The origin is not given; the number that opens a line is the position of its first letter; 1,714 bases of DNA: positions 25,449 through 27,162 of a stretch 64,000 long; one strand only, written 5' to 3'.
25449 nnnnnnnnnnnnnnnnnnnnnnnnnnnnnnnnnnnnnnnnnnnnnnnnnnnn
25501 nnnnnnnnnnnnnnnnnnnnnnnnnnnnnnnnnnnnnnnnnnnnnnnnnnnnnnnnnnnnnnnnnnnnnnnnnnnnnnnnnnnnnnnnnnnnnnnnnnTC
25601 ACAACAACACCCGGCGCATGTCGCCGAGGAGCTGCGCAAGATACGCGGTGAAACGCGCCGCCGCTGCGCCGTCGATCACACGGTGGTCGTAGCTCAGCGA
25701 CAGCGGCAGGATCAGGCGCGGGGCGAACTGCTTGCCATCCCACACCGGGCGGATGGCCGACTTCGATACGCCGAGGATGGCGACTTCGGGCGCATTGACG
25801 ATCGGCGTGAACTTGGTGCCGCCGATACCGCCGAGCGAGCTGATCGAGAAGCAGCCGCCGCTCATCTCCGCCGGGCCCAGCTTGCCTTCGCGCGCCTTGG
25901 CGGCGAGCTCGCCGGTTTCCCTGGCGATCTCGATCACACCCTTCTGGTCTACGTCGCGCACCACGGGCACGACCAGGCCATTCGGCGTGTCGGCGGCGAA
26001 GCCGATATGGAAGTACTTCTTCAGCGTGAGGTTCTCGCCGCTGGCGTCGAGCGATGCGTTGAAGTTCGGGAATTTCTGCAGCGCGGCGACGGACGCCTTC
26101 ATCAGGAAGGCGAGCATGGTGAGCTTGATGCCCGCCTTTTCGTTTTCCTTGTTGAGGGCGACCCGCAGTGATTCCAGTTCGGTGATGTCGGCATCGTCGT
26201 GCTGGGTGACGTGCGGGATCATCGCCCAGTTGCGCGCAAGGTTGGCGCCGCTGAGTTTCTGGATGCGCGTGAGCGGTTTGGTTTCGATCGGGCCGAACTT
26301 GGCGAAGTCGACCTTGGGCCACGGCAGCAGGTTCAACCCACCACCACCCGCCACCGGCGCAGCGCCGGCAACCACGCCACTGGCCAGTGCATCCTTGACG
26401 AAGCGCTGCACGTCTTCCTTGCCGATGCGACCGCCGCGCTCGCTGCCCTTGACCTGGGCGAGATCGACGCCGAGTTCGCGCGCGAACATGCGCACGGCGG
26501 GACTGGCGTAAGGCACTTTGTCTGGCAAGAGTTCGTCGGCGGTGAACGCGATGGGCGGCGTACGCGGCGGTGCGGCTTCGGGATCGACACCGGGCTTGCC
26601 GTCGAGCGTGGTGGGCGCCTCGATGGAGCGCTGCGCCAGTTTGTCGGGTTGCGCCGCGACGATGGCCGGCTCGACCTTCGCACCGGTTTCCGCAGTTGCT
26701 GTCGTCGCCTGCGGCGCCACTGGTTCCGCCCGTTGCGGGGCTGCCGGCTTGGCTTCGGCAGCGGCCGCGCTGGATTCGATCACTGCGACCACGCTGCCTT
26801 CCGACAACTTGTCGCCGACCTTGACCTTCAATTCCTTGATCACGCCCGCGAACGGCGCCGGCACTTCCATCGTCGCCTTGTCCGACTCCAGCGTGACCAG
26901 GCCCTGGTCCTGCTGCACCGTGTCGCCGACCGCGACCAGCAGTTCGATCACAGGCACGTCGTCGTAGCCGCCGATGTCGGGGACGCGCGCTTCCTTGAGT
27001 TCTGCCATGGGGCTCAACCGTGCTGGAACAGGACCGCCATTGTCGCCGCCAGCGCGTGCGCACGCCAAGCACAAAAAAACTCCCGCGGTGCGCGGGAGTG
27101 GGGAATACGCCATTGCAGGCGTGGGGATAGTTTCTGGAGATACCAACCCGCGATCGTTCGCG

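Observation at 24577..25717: lepB-like gene inserted between aceF and the downstream gene inside a 92-bp direct duplication of the aceF 3' end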

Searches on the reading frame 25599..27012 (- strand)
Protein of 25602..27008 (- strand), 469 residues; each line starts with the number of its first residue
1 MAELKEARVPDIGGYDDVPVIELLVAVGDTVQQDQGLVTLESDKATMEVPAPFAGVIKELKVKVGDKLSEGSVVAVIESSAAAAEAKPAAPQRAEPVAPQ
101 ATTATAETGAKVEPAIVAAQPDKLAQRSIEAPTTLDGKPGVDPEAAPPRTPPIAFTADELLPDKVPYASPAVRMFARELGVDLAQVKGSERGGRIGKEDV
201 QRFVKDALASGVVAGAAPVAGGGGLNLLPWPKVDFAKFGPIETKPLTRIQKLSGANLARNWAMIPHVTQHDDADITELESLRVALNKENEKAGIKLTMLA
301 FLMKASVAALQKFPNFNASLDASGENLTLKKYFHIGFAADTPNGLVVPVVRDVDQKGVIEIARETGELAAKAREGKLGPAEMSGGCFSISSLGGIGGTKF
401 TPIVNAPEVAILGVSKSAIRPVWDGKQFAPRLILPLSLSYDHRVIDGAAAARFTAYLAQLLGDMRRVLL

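Call 9: search_protein_families(library=pfam, proteins=[window:25599-27012:-], max_evalue=0.01)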
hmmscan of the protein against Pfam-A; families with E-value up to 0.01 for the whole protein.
window:25599-27012:- (471 aa): 0 families

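Call 12: find_related_loci(query=window:25602-27008:-, collection=genome_contigs, flank=6000)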
Query window:25602-27008:- (469 aa) in genome_contigs; peptide patterns used: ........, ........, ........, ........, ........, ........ (x = any residue, [..] = any of these).
600 stretches matched a pattern (row limit reached: there are more); 592 encode a relative of the query (tblastn E <= 1e-3); the best 80 are kept; 80 distinct loci.
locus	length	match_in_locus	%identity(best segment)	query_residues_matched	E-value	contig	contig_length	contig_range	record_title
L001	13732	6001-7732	77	1-469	0e+0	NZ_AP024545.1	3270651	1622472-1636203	Noviluteimonas caseinilytica strain JCM32879 chromosome, complete genome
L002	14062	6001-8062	76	1-469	0e+0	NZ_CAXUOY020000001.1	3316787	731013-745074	Pseudoxanthomonas sp. LjRoot125 LJR125c1, whole genome shotgun sequence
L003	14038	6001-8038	76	1-469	0e+0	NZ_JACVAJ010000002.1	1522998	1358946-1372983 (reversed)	Pseudoxanthomonas sp. PXM01 NODE_2_length_1522998_cov_42.143699, whole genome shotgun sequence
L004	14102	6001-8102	76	1-464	0e+0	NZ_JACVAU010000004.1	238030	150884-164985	Pseudoxanthomonas sp. PXM03 NODE_4_length_238030_cov_58.225886, whole genome shotgun sequence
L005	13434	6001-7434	74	1-469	0e+0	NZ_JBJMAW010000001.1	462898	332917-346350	Novilysobacter longmucuonensis strain D1-1-M9 scaffolds_1, whole genome shotgun sequence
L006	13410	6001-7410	74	1-469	0e+0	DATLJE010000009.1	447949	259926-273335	MAG TPA_asm: Luteimonas sp. isolate SMAG_U13688 k141_5634, whole genome shotgun sequence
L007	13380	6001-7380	73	1-464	0e+0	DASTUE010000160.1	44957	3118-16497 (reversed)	MAG TPA_asm: Lysobacter sp. isolate SMAG_U2324 k141_923393, whole genome shotgun sequence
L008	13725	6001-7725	77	1-469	0e+0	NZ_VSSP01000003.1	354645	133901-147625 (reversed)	Luteimonas suaedae strain LNNU 24178 NODE_3_length_354645_cov_362.587_ID_1591, whole genome shotgun sequence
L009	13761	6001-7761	71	1-469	0e+0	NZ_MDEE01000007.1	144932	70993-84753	Xanthomonas dyei strain CFBP7245 Xd-CFBP7245-G1007, whole genome shotgun sequence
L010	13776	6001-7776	72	1-469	0e+0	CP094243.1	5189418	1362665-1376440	Xanthomonas phaseoli pv. phaseoli strain ATCC 49119 chromosome, complete genome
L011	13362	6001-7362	73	1-469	0e+0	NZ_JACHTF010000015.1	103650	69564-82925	Marilutibacter spongiae strain 119BY6-57 NODE_15_length_103650_cov_88.202873, whole genome shotgun sequence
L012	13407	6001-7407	72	1-464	0e+0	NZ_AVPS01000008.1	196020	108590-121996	Lysobacter concretionis Ko07 = DSM 16239 strain Ko07 contig8, whole genome shotgun sequence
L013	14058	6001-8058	73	1-469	0e+0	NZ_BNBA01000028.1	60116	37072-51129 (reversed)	[Pseudomonas] boreopolis strain JCM 13306 sequence28, whole genome shotgun sequence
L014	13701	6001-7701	71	1-469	0e+0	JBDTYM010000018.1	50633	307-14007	MAG: Dokdonella sp. isolate cluster4_bin.14 NODE_600_length_50633_cov_7.964490, whole genome shotgun sequence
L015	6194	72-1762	73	6-469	0e+0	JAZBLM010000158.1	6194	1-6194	MAG: Pseudomonadota bacterium isolate AB044-bin9 NODE_4942_length_6194_cov_19.595048, whole genome shotgun sequence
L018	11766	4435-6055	75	1-469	0e+0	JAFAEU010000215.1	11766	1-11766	MAG: Proteobacteria bacterium isolate OH_SBlB_147 k127_17644, whole genome shotgun sequence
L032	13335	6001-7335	69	6-464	0e+0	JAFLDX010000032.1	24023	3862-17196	MAG: Lysobacterales bacterium isolate UWPOB_RHODAN1 gnl_X_FABCJCJI_31, whole genome shotgun sequence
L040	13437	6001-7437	62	1-469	0e+0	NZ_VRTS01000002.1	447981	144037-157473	Alkalisalibacterium limincola strain Alg18-2.2 NODE_2_length_447981_cov_29.1682_ID_3, whole genome shotgun sequence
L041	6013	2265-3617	70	1-469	0e+0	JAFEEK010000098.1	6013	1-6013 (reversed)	MAG: Proteobacteria bacterium isolate SZAS AMP-98 LIN-632__98__length-6013, whole genome shotgun sequence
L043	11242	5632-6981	65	1-463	0e+0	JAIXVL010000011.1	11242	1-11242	MAG: Lysobacteraceae bacterium isolate D1_MAG_00064 pond_D1_MAG_00064_000000000264, whole genome shotgun sequence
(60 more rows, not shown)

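Call 71: search_protein_families(library=pfam, proteins=[L006:7355-8620:+, L006:7356-8597:+, L008:7907-9334:+, L032:7295-9844:+, L043:6945-7925:+, L040:7382-9118:+, L041:3621-4301:+, L002:7459-7857:+, L018:5851-6252:+, L011:7897-9171:+], max_evalue=0.001)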
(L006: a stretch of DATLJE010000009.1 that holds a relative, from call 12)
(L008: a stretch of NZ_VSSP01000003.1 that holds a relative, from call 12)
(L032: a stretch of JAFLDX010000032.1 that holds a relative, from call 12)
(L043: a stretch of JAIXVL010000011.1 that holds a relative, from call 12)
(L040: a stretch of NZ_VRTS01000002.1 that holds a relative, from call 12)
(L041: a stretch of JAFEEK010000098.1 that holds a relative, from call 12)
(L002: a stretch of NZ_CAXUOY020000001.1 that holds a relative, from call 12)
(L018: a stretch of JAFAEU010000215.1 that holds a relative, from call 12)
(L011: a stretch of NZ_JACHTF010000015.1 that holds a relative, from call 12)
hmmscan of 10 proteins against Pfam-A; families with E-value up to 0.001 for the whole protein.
L006:7355-8620:+ (422 aa): 0 families

L006:7356-8597:+ (414 aa): 3 families
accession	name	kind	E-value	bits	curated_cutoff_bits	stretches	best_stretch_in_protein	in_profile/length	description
PF00924.24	MS_channel_2nd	-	2e-19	69.9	20.2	1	157-224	2-68/68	Mechanosensitive ion channel, beta-domain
PF21082.3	MS_channel_3rd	-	2.7e-07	31.4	21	1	232-318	2-87/88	Mechanosensitive ion channel MscS, C-terminal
PF21088.3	MS_channel_1st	-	1e-06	29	23.1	1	116-155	3-42/42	Mechanosensitive ion channel, transmembrane helices 2/3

L008:7907-9334:+ (476 aa): 3 families
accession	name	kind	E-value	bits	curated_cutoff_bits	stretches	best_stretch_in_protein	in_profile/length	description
PF00924.24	MS_channel_2nd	-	3e-20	72.5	20.2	1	232-299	2-68/68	Mechanosensitive ion channel, beta-domain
PF21082.3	MS_channel_3rd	-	1.5e-09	38.6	21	1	306-394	1-88/88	Mechanosensitive ion channel MscS, C-terminal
PF21088.3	MS_channel_1st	-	1.4e-06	28.6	23.1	1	192-230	4-42/42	Mechanosensitive ion channel, transmembrane helices 2/3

L032:7295-9844:+ (850 aa): 2 families
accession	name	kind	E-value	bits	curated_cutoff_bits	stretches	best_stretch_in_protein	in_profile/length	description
PF13517.12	FG-GAP_3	-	8.1e-35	119.7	26.9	6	379-439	1-60/61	FG-GAP-like repeat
PF01839.29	FG-GAP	-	8.8e-23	80.2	22.1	3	422-444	2-24/37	FG-GAP repeat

L043:6945-7925:+ (327 aa): 1 family
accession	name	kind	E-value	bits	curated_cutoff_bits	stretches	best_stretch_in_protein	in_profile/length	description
PF00795.27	CN_hydrolase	-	2.9e-25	89.5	23.2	1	36-302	2-255/256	Carbon-nitrogen hydrolase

L040:7382-9118:+ (579 aa): 3 families
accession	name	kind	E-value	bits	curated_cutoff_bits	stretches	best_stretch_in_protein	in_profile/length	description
PF00795.27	CN_hydrolase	-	6.5e-29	101.5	23.2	1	292-555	1-255/256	Carbon-nitrogen hydrolase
PF00583.31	Acetyltransf_1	-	1.5e-05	25.7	20.7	1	107-195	29-94/116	Acetyltransferase (GNAT) family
PF13508.13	Acetyltransf_7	-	5.6e-05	23.9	27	1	114-186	6-54/84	Acetyltransferase (GNAT) domain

L041:3621-4301:+ (227 aa): 0 families

L002:7459-7857:+ (133 aa): 0 families

L018:5851-6252:+ (134 aa): 0 families

L011:7897-9171:+ (425 aa): 3 families
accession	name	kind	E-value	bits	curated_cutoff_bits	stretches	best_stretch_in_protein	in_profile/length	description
PF00924.24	MS_channel_2nd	-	2.9e-19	69.4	20.2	1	178-244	2-67/68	Mechanosensitive ion channel, beta-domain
PF21082.3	MS_channel_3rd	-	1.9e-11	44.7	21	1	252-340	1-88/88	Mechanosensitive ion channel MscS, C-terminal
PF21088.3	MS_channel_1st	-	3.5e-09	36.9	23.1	1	139-176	5-42/42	Mechanosensitive ion channel, transmembrane helices 2/3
